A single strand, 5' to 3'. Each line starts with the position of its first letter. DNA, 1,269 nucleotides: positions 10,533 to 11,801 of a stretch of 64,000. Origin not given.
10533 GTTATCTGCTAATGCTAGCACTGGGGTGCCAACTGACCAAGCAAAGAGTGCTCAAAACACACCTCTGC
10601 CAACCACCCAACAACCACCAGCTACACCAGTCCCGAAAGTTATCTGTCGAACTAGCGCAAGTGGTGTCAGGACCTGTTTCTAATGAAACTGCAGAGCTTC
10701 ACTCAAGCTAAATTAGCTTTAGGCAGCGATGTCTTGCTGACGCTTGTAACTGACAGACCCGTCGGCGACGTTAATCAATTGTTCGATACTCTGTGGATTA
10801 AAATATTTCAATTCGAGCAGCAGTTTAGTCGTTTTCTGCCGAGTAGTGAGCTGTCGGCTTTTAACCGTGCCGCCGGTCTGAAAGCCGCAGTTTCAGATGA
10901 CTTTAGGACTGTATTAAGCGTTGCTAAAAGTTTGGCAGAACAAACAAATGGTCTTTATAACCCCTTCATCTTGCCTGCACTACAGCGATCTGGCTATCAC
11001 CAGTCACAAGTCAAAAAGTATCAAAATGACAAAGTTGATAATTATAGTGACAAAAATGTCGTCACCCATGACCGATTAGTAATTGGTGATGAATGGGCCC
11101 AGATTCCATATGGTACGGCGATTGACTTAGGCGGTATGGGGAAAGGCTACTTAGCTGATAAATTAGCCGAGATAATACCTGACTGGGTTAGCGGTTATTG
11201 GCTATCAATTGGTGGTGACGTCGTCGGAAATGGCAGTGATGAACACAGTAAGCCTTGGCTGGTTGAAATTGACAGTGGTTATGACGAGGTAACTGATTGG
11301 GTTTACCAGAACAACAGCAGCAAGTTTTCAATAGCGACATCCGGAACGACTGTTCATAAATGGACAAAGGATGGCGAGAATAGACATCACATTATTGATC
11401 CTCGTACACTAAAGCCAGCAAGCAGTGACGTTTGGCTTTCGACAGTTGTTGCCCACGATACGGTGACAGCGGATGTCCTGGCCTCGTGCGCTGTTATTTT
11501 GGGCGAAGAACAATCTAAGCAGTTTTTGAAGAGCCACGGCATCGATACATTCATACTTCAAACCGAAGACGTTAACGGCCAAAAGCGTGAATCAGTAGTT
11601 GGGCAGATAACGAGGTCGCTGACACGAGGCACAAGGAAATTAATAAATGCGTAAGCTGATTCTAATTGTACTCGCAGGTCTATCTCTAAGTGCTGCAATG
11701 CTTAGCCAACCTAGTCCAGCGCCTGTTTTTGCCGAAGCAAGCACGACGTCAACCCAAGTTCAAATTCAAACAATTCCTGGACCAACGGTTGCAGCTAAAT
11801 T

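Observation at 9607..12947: Translationally coupled FNR-like dehydrogenase / signal-less ApbE / MsrQ-like heme membrane protein / CPAE exoprotein: a split NOX-like transmembrane electron module with no known acceptor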

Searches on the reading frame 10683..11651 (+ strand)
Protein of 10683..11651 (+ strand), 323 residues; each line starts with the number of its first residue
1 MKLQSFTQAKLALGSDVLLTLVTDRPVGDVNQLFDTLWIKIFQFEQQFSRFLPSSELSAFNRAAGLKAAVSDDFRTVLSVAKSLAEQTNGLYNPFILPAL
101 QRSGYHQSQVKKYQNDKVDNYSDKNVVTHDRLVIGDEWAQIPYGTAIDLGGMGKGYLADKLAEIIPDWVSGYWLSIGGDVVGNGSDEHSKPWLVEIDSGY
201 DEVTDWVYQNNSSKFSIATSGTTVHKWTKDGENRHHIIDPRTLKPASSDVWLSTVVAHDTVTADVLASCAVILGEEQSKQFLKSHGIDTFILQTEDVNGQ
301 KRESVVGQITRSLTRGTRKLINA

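Call 3: search_protein_families(library=pfam, proteins=[window:10683-11651:+], max_evalue=1)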
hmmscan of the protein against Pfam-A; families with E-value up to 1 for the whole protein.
window:10683-11651:+ (323 aa): 1 family
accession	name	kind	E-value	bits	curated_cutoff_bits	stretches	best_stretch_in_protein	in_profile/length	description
PF02424.20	ApbE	-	2.6e-47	162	25.6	1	39-289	19-264/266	ApbE family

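Call 4: search_protein_families(library=ncbifam, proteins=[window:10683-11651:+], max_evalue=1)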
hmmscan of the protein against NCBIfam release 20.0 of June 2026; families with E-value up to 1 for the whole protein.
window:10683-11651:+ (323 aa): 1 family
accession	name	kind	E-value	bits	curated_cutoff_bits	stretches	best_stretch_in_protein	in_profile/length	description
NF007774.0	PRK10461.1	equivalog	1.6e-24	86.5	498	1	40-296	68-331/351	FAD:protein FMN transferase ApbE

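Call 38: search_solved_structures(query=window:10683-11651:+, show_alignments=3, max_evalue=0.00001)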
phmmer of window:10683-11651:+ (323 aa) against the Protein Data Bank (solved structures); distinct sequences matched with E-value up to 0.00001: 13.
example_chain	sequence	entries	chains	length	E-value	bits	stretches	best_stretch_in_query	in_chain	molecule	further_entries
1vrm_A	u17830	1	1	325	1.4e-19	73.7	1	68-280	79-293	hypothetical protein TM1553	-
4xgw_A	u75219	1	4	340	4e-19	72.2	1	43-295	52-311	FAD:protein FMN transferase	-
2o18_A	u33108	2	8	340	1.4e-18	70.4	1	43-295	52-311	Thiamine biosynthesis lipoprotein apbE | FAD:protein FMN transferase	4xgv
4xdt_A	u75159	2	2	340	1.7e-18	70.1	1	3-292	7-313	FAD:protein FMN transferase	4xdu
4xgx_A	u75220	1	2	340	7e-18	68.1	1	46-295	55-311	FAD:protein FMN transferase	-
4ifu_A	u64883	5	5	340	1.2e-17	67.4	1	3-292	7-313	FAD:protein FMN transferase | Thiamine biosynthesis lipoprotein ApbE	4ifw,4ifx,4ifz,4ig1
7mgt_A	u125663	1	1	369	1.6e-17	66.9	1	3-292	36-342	FAD:protein FMN transferase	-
4xdr_A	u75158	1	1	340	1.4e-16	63.8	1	3-292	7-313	FAD:protein FMN transferase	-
6nxi_A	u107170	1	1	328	2.3e-16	63.1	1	42-296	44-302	FAD:protein FMN transferase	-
3pnd_A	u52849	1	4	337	6.8e-16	61.6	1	51-295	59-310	Thiamine biosynthesis lipoprotein ApbE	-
6nxj_A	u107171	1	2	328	5.6e-15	58.6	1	42-296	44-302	FAD:protein FMN transferase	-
7esa_A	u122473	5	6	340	7.8e-14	54.8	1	48-295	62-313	FAD:protein FMN transferase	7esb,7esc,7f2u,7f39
5mgy_H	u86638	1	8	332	1.3e-13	54.1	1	40-295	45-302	FAD:protein FMN transferase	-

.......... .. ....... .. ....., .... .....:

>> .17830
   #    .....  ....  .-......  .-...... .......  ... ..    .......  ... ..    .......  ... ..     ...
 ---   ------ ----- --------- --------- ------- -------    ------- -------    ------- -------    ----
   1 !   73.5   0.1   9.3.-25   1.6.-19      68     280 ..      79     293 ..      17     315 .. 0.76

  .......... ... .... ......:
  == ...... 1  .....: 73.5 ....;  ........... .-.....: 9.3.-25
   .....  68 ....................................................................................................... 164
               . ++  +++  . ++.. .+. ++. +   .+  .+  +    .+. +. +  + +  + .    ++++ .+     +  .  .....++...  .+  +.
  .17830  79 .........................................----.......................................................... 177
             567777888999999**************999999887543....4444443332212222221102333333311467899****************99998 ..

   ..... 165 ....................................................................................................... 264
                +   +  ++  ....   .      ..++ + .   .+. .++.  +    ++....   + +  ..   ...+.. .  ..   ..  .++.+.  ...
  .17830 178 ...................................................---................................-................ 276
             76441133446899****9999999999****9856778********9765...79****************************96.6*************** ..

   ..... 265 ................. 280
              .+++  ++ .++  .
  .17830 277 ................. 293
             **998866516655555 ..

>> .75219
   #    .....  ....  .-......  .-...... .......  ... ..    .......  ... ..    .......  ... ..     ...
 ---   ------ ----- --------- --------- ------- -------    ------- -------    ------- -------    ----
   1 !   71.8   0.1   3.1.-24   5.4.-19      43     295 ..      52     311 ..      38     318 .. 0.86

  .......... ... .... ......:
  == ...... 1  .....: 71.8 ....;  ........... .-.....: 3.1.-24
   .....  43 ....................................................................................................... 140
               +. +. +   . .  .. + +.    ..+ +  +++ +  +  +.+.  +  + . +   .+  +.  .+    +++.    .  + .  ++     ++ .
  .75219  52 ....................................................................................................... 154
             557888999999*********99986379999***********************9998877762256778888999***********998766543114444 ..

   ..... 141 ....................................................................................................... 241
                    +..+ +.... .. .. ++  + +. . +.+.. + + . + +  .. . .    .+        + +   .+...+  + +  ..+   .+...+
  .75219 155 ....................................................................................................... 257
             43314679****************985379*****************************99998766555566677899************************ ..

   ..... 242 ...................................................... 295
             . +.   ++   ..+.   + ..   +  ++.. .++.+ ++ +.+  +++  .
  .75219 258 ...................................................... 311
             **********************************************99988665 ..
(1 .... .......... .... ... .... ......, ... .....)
